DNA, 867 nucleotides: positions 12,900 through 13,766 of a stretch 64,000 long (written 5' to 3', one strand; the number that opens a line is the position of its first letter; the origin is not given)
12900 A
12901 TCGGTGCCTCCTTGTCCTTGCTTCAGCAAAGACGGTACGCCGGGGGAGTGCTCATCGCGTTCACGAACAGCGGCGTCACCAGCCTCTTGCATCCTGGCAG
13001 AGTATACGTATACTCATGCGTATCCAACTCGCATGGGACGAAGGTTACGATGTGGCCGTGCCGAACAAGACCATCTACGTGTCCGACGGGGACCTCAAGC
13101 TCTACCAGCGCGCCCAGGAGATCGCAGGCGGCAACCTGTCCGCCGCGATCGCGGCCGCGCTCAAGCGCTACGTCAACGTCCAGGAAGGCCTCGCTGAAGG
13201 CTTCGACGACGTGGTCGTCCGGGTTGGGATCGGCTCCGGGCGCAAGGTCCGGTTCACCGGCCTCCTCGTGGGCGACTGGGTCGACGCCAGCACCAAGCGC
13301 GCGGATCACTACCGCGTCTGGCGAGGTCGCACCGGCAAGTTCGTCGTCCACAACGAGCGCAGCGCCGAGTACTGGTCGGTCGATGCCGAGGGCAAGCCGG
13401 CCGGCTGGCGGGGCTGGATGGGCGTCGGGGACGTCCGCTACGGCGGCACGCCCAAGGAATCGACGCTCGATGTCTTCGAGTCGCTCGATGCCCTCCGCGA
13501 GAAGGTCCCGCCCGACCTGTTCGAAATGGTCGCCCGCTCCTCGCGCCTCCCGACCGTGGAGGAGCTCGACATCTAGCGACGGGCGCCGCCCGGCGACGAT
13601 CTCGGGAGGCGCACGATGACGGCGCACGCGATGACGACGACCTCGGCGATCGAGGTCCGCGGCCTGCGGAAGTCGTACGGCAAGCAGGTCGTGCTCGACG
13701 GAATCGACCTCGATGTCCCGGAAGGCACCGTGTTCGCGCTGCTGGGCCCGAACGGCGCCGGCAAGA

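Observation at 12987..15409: EXLDI-ABC exporter operon with a perfect AT-rich palindrome over its promoter; EXLDI N-terminus looks like an RHH DNA-binding domain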

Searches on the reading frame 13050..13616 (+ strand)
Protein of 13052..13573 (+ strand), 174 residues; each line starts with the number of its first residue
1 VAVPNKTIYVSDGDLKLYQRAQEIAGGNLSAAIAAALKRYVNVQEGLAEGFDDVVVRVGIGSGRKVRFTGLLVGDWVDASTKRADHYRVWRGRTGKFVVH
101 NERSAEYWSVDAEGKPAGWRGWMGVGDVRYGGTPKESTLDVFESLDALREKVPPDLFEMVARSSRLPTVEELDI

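Call 3: search_protein_families(library=ncbifam, proteins=[window:13052-13573:+], max_evalue=0.01)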
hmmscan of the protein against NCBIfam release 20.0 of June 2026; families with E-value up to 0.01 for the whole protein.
window:13052-13573:+ (174 aa): 1 family
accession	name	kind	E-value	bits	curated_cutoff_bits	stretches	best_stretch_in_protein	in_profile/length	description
TIGR04342.1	EXLDI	subfamily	7.9e-21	74.7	32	1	51-174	1-124/124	EXLDI protein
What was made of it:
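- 13058..13576 (+): EXLDI protein gene (172 aa, GTG start, TAG stop). An alternative in-frame GTG at 13052 gives 174 aa. It matches TIGR04342 (call 3).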

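Call 4: search_protein_families(library=pfam, proteins=[window:13052-13573:+], max_evalue=1)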
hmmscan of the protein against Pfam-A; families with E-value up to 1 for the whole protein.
window:13052-13573:+ (174 aa): 1 family
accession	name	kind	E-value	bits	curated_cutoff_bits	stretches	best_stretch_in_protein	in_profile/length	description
PF21411.2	Rap1_C_Sp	-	0.24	11.5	27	1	21-35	23-37/40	S. pombe DNA-binding protein Rap1, C-terminal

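Call 5: find_homologous_proteins(query=window:13052-13573:+, max_evalue=0.001)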
Query window:13052-13573:+ (174 aa): 1656 proteins with E <= 0.001 among 1978 candidates; the best 120 are listed.
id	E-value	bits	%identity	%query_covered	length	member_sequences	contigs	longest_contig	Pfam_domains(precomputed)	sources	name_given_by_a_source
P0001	1.5e-110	385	99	100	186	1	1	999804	-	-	-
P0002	6.2e-99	347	87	100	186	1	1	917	-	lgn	-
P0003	7.0e-97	340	85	100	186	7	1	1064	-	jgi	jgi:EXLDI family protein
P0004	1.6e-96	339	86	100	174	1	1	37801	-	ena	-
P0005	1.2e-95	336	84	100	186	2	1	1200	-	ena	-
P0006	2.6e-93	328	83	100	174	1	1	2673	-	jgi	jgi:EXLDI family protein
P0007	1.1e-91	323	82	100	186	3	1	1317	-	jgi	jgi:EXLDI family protein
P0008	5.7e-91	321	82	100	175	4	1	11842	-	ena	-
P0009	4.1e-90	318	81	99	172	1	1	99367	-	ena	-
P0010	6.5e-90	317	80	100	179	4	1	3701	-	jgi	jgi:EXLDI family protein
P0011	7.4e-90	317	80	100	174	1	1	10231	-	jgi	jgi:EXLDI family protein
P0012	6.8e-89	314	79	100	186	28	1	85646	-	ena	-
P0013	8.0e-89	314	79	100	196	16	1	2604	-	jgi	-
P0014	1.1e-88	313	79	100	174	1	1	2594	-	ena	-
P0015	1.1e-88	313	78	100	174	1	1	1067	-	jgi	jgi:EXLDI family protein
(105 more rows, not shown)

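Call 8: find_related_loci(query=window:13052-13573:+, collection=genome_contigs, flank=4000)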
Query window:13052-13573:+ (174 aa) in genome_contigs; peptide patterns used: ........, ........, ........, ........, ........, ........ (x = any residue, [..] = any of these).
162 stretches matched a pattern; 1 encode a relative of the query (tblastn E <= 1e-3); 1 distinct loci.
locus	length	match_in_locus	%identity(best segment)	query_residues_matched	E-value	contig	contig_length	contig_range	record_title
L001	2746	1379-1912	65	1-174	5e-77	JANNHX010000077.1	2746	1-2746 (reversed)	MAG: Chloroflexota bacterium isolate SOY_6_C_metabat_191 SOY_6_C_k141_825611, whole genome shotgun sequence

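Call 15: search_protein_representatives(protein=window:13052-13573:+)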
Query: 174 residues. Proteins with E-value up to 0.001 (for the whole library): 441; up to 1e-10: 223; up to 1e-30: 43. The best 150 are listed.
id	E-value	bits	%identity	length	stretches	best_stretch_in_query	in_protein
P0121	2.0e-68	245.8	66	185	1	3-174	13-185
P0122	2.0e-61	223.0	80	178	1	34-161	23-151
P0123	8.4e-58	211.2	87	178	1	1-111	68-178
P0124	1.4e-49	184.4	55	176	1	3-174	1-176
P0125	4.4e-49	182.8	67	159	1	1-122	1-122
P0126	1.0e-48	181.6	64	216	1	3-137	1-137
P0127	3.1e-48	180.0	58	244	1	3-162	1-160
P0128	1.9e-45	171.0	56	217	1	3-154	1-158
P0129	4.0e-43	163.4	71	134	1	1-106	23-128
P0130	7.7e-43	162.5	49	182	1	3-174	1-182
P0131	1.2e-42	161.8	48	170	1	3-174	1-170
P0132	2.7e-42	160.7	48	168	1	3-174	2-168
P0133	6.9e-42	159.4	51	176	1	35-174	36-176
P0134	1.2e-40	155.3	47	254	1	2-174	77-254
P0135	1.7e-40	154.8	57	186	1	1-174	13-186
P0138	8.3e-39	149.3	47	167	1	3-174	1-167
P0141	5.5e-38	146.7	51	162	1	3-174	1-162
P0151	5.6e-33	130.4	40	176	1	3-174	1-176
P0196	7.4e-24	100.7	44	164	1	3-174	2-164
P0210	1.9e-21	92.8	36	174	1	3-174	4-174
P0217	2.7e-20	89.1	38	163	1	3-174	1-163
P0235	5.3e-19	84.8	34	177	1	3-168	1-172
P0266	2.4e-15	72.9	33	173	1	4-174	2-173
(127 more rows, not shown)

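Call 18: search_solved_structures(query=A1, max_evalue=10, show_alignments=3)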
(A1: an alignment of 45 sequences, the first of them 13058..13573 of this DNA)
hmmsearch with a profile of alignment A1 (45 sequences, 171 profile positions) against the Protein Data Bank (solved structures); distinct sequences matched with E-value up to 10: 1.
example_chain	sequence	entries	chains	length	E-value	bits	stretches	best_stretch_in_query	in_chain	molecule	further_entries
9kkd_A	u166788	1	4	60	0.41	13.9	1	26-48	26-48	Ribbon-helix-helix protein, CopG family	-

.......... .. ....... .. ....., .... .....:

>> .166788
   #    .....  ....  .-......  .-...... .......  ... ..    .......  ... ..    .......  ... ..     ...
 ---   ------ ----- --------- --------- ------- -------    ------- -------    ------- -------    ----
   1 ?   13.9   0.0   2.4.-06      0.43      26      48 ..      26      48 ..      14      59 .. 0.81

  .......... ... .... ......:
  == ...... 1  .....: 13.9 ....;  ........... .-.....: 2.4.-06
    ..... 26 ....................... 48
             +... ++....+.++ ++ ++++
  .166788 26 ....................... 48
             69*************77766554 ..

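Call 19: find_related_loci(query=A1, collection=metagenome_contigs, flank=4000)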
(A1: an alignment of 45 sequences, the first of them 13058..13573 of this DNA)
Query A1 (172 aa) in metagenome_contigs; peptide patterns used: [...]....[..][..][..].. (x = any residue, [..] = any of these).
600 stretches matched a pattern (row limit reached: there are more); 549 encode a relative of the query (tblastn E <= 1e-3); the best 80 are kept; 80 distinct loci.
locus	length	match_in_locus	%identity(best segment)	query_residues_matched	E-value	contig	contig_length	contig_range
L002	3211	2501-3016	78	1-172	2e-92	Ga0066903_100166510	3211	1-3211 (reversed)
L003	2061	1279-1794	78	1-172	4e-95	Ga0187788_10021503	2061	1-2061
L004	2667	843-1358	77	1-172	8e-93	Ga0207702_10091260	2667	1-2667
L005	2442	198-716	77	1-172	7e-93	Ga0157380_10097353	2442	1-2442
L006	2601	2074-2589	78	1-172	2e-92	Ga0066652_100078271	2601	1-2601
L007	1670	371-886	77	1-172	3e-95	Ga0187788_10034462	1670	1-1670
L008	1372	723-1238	77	1-172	2e-96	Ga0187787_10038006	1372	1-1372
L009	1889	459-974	74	1-172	2e-93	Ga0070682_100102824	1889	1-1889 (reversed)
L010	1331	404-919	74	1-172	8e-95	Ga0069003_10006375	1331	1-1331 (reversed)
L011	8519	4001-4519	78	1-172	6e-88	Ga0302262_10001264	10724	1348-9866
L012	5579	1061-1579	78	1-172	6e-88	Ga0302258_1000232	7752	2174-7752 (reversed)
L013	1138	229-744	77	1-172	2e-94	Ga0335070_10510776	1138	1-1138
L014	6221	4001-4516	75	1-172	2e-87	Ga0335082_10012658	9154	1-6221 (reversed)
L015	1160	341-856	75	1-172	1e-93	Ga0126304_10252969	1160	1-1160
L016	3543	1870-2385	72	1-172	5e-87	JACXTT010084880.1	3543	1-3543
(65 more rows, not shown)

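Call 21: predict_structure(alignment_id=A1)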
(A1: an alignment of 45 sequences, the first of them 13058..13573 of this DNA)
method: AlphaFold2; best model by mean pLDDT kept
length: 172 residues; sequences in the alignment: 45
mean_pLDDT: 93.4   pTM: 0.79
mean pLDDT of the five models: 93.4, 93.0, 92.9, 92.8, 90.9
residues with pLDDT >= 90: 138; 70-90: 33; 50-70: 1; < 50: 0
segments of 3 or more residues with pLDDT < 50: none
pLDDT, mean of each block of 10 residues (from residue 1): 87 96 95 94 95 96 97 92 96 97 88 87 87 95 97 98 93 88
secondary structure, 60 per line:
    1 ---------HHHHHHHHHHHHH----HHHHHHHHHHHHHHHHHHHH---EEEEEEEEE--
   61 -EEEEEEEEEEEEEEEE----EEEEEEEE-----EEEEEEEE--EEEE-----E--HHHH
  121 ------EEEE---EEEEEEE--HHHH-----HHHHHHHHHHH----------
elements in order: H10-22 H27-46 E50-58 E62-77 E82-89 E95-102 E105-108 H117-120 E127-130 E134-140 H143-146 H152-162
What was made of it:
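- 13205..13573 (+): C-terminal beta-rich domain (aa 50-172), ending in the invariant tail VEELDI. It is a putative sensor or partner-binding domain. The AF2 model has pLDDT 93 (call 21).
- Checked: The C-terminal two thirds are beta-rich in a model with pLDDT 93 (call 21).
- The C-terminal domain is a 120-aa folded domain with high pLDDT, not a disordered antitoxin tail (call 21).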

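Call 25: fold_search(model_id=the predicted structure, library=pdb)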
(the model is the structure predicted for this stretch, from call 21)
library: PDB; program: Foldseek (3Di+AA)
matches with E <= 10: 708; with E <= 0.001: 0
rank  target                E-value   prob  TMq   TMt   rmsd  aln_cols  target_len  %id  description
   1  6yfi_A                8.2e-02  0.10  0.15  0.17  13.9       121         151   12  Bacteriophage EMS014 coat protein (released 2020-09-02)
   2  6yfh_AA               1.5e-01  0.08  0.15  0.16  14.4       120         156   12  Virus-like particle of bacteriophage EMS014 (released 2020-09-02)
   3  8fbd_B                1.7e-01  0.38  0.22  0.09  13.2       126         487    8  Crystal structure of OrfX1-OrfX3 complex from Clostridium botulinum E1 (released 2022-12-21)
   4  3o0l_B                2.0e-01  0.07  0.12  0.17  14.6       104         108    8  Crystal structure of a Pfam DUF1425 family member (Shew_1734) from Shewanella sp. pv-4 at 1.81 a resolution (released 2010-08-04)
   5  4bbo_C                3.5e-01  0.10  0.13  0.19  13.4       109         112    9  Crystal structure of core-bradavidin (released 2013-10-16)
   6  3nm7_C                3.7e-01  0.63  0.23  0.47   9.2        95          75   12  Crystal Structure of Borrelia burgdorferi Pur-alpha (released 2010-10-06)
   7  6yfi_B                4.4e-01  0.10  0.16  0.18  14.9       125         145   10  Bacteriophage EMS014 coat protein (released 2020-09-02)
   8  8xg5_D                5.5e-01  0.08  0.14  0.20  12.2       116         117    9  X-ray crystal structure of streptavidin flash-cooled in 30% PEG1000 at ambient pressure (released 2024-12-18)
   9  3n8b_B                5.8e-01  0.41  0.22  0.44   9.2        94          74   12  Crystal Structure of Borrelia burgdorferi Pur-alpha (released 2010-10-06)
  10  7py4_A                5.8e-01  0.21  0.18  0.03   8.5        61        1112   18  Cryo-EM structure of ATP8B1-CDC50A in E2P autoinhibited state (released 2022-04-27)
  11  6roj_A                5.8e-01  0.18  0.17  0.03  12.4        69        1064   14  Cryo-EM structure of the activated Drs2p-Cdc50p (released 2019-07-03)
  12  8p5y_A                5.8e-01  0.08  0.14  0.18  11.8       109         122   11  Artificial transfer hydrogenase with a Mn-12 cofactor and Streptavidin S112Y-K121M mutant (released 2023-09-13)
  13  4bbo_D                6.5e-01  0.07  0.12  0.18  13.1       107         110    9  Crystal structure of core-bradavidin (released 2013-10-16)
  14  8wue_A                7.7e-01  0.08  0.20  0.17  16.7       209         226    9  The sigma-1 receptor from Xenopus laevis in complex with dehydroepiandrosterone sulfate by soaking (C2 form) (released 2024-07-17)
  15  6ess                  7.7e-01  0.07  0.14  0.18  12.2       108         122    9  Artificial imine reductase mutant S112A-N118P-K121A-S122M (released 2018-01-03)
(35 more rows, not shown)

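Call 34: find_encoding_contigs(protein=P0210, flank=3000, max_places=4)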
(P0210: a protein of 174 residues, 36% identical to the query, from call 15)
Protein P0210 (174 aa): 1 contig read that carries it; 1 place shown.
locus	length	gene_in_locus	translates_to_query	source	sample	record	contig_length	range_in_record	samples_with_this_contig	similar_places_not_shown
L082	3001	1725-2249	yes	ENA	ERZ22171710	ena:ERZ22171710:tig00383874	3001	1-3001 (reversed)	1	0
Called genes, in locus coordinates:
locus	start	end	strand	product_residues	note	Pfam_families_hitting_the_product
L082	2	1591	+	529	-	?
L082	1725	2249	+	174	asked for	-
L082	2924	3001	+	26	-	?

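Call 37: find_encoding_contigs(protein=P0266, flank=3000, max_places=3)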
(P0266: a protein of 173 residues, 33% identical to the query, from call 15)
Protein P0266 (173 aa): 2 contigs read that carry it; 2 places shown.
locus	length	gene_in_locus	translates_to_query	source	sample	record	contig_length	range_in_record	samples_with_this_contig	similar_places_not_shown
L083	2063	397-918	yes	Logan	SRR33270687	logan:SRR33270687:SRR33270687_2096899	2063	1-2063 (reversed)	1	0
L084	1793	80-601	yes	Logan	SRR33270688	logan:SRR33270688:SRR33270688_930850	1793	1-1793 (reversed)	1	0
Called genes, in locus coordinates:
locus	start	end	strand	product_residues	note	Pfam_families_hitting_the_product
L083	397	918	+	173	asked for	-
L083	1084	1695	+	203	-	PF00440:TetR_N, PF08361:TetR_C_2, PF17932:TetR_C_24 (weak)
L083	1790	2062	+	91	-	?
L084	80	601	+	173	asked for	-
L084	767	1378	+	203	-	PF00440:TetR_N, PF08361:TetR_C_2, PF17932:TetR_C_24 (weak)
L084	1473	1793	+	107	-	?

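Call 38: find_encoding_contigs(protein=P0235, flank=3000, max_places=3)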
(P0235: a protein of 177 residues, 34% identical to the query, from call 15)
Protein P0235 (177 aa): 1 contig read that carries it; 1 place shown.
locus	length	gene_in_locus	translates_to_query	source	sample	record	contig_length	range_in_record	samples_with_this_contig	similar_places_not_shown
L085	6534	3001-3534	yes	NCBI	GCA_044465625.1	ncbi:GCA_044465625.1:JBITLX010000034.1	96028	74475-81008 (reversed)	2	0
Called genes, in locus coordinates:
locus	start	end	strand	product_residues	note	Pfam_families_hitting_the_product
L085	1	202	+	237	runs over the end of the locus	PF00975:Thioesterase, PF12697:Abhydrolase_6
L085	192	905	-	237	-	PF00561:Abhydrolase_1 (faint), PF00975:Thioesterase, PF12697:Abhydrolase_6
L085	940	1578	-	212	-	PF04299:FMN_bind_2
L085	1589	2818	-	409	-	PF00067:p450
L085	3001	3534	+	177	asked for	-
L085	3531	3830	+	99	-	-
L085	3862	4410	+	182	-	PF08044:DUF1707, PF09922:LiaF-like_C (faint)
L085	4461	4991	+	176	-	-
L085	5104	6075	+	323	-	PF07070:Spo0M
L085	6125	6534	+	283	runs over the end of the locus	PF08543:Phos_pyr_kin, PF00294:PfkB (weak)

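Call 39: find_encoding_contigs(protein=P0217, flank=3000, max_places=3)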
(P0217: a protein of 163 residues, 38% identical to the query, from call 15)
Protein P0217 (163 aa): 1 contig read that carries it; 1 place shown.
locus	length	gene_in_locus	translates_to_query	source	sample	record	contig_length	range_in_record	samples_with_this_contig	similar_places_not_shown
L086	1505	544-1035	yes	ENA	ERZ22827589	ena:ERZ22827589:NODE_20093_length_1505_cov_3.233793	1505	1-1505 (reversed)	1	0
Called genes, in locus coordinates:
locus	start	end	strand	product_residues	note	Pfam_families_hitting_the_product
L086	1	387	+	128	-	?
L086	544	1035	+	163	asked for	-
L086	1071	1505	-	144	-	?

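Call 40: find_encoding_contigs(protein=P0151, flank=3000, max_places=3)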
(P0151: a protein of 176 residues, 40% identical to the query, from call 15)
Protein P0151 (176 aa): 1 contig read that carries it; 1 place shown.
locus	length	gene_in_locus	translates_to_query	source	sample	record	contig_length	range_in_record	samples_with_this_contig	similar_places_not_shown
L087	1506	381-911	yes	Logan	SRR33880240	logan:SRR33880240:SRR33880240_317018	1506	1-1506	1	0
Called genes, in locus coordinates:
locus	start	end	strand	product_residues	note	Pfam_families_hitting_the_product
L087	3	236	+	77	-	?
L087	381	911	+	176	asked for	-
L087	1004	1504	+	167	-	?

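Call 42: find_encoding_contigs(protein=P0124, flank=3000, max_places=3)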
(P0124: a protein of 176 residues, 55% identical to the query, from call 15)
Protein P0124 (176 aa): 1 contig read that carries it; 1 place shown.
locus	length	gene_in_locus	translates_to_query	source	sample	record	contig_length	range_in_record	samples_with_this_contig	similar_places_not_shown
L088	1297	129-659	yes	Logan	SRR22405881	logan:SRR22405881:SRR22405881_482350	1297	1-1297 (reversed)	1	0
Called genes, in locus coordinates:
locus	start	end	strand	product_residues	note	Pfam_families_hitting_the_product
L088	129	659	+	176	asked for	-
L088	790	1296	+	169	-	?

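Call 43: find_encoding_contigs(protein=P0131, flank=3000, max_places=3)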
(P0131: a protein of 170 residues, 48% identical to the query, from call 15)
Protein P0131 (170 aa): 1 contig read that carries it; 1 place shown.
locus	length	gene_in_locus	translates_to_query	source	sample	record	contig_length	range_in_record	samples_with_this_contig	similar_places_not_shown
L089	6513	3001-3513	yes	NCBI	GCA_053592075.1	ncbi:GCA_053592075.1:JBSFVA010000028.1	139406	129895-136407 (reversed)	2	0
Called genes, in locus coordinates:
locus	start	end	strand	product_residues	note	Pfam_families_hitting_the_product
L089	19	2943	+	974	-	PF00501:AMP-binding, PF13193:AMP-binding_C, PF00550:PP-binding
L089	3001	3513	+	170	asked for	-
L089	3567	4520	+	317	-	PF00005:ABC_tran, PF13304:AAA_21 (faint)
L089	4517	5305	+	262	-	PF01061:ABC2_membrane, PF12698:ABC2_membrane_3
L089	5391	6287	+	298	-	PF00005:ABC_tran, PF13304:AAA_21, PF13732:DrrA1-3_C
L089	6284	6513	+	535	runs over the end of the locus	-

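Call 44: find_encoding_contigs(protein=P0138, flank=3000, max_places=3)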
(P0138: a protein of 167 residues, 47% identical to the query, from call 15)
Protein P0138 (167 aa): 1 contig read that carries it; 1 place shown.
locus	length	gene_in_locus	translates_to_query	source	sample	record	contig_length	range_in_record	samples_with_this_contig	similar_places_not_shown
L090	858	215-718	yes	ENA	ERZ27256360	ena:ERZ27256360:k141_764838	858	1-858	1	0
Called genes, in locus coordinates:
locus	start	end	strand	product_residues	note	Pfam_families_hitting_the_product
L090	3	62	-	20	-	?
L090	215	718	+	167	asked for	-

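Call 45: find_encoding_contigs(protein=P0196, flank=3000, max_places=3)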
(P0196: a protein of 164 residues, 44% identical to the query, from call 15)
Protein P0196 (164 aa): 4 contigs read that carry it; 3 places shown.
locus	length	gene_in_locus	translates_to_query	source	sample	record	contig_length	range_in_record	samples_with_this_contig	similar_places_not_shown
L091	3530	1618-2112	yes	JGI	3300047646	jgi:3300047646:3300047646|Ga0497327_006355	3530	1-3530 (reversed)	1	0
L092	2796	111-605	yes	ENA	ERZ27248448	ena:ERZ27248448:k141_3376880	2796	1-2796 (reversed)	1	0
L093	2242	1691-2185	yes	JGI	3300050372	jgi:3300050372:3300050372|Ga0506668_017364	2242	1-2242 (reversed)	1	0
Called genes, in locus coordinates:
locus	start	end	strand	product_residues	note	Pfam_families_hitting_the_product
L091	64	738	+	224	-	PF01987:AIM24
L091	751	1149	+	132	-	PF04075:F420H2_quin_red (weak)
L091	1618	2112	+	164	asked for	-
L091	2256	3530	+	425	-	?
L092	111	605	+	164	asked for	-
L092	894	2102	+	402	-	PF13546:DDE_5, PF01609:DDE_Tnp_1 (weak)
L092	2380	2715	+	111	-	PF02604:PhdYeFM_antitox (weak)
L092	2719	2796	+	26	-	?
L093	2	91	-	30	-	?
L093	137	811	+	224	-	PF01987:AIM24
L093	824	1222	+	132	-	PF04075:F420H2_quin_red (weak)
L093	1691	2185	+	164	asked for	-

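Call 57: search_dna_similar(query=window:13058-13573:+, collection=plasmids, mode=protein, max_evalue=0.00001, max_rows=30)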
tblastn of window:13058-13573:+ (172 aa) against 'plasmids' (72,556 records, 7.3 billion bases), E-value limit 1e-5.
Records with a match: 1; places in all: 1; records where one place covers at least 80% of the query: 1.
Best place of each record, by identity: <60% 1.
By first word of the organism name: Nocardia 1.
By predicted mobility (MOB-suite, as given by PLSDB): non-mobilizable 1.
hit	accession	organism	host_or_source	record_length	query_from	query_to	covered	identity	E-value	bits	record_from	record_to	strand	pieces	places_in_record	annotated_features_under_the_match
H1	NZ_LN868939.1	Nocardia farcinica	not known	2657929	1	172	100%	42.4%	2e-27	114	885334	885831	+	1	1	none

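Call 58: get_annotated_region(hit=H1, flank=4000)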
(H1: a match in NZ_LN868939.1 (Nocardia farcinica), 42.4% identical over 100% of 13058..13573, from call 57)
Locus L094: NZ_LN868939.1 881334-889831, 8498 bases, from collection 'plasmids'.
description: Nocardia farcinica strain NCTC11134 plasmid 2, complete sequence
organism: Nocardia farcinica (NCBI taxid 37329)
taxonomy: Bacteria; Actinomycetota; Actinomycetes; Mycobacteriales; Nocardiaceae; Nocardia; Nocardia farcinica
host: -; source: not known; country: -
typing (MOB-suite, as given by PLSDB): non-mobilizable
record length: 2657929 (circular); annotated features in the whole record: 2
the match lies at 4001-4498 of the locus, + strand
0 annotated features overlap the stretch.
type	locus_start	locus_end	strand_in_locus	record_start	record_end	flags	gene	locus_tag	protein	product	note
